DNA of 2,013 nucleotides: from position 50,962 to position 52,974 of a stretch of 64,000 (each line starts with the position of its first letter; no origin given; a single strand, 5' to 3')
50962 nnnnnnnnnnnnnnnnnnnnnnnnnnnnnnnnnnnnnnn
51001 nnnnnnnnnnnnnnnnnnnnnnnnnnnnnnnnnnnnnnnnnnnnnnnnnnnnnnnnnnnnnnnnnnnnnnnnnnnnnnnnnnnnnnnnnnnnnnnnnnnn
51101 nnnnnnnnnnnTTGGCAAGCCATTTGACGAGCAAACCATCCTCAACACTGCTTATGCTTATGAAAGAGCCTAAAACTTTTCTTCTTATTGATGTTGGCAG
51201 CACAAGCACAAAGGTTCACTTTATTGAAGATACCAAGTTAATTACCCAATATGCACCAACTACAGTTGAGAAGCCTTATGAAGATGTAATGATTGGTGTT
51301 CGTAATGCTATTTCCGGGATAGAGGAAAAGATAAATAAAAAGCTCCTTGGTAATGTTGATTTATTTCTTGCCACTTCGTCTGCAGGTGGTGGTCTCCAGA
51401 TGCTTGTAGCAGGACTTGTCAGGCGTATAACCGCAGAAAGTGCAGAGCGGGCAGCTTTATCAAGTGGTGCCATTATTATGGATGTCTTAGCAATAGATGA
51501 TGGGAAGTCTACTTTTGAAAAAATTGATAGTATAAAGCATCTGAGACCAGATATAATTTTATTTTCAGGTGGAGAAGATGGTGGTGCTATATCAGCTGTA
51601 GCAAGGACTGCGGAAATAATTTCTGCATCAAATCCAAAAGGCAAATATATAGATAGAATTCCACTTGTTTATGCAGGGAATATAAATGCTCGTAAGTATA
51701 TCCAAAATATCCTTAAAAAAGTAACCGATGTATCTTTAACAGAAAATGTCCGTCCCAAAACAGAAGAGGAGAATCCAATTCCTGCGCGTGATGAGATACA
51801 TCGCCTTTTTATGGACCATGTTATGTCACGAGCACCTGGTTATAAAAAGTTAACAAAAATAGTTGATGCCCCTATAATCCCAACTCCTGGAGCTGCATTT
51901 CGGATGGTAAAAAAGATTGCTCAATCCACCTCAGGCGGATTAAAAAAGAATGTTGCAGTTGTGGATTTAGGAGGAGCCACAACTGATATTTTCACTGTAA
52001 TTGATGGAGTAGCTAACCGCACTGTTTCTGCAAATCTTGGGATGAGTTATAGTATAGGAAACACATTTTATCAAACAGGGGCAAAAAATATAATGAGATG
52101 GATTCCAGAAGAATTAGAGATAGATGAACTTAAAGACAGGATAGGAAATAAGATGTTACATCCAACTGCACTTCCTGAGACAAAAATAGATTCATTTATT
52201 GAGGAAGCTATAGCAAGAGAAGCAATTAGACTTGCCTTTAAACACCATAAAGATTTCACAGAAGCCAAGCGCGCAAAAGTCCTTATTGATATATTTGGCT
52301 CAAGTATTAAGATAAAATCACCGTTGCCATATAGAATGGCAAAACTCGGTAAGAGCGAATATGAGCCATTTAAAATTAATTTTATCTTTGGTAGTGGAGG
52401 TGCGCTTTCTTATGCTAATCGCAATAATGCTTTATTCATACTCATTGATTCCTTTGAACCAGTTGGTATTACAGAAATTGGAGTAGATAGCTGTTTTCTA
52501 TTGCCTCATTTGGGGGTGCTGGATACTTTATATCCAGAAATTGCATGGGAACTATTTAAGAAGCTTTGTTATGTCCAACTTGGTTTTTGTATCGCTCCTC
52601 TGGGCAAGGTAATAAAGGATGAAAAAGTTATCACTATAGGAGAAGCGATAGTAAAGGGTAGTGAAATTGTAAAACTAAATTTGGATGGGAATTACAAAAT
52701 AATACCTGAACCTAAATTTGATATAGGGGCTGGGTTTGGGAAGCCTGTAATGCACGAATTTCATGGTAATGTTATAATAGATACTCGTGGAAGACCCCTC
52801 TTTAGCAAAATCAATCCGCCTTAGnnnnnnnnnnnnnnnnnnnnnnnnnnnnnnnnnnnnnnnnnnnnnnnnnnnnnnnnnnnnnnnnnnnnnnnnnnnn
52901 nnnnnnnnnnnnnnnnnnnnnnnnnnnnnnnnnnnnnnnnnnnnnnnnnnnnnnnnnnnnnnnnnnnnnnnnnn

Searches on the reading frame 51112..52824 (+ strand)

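Call 58: search_protein_families(library=pfam, proteins=[window:51112-52824:+])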
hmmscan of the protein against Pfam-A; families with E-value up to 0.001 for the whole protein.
window:51112-52824:+ (570 aa): 2 families
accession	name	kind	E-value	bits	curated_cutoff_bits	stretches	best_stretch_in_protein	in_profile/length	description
PF13941.12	MutL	-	5.1e-107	358.9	27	1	24-484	2-448/450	MutL protein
PF01968.24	Hydantoinase_A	-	2.4e-06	27.5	22.9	0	278-308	78-108/291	Hydantoinase/oxoprolinase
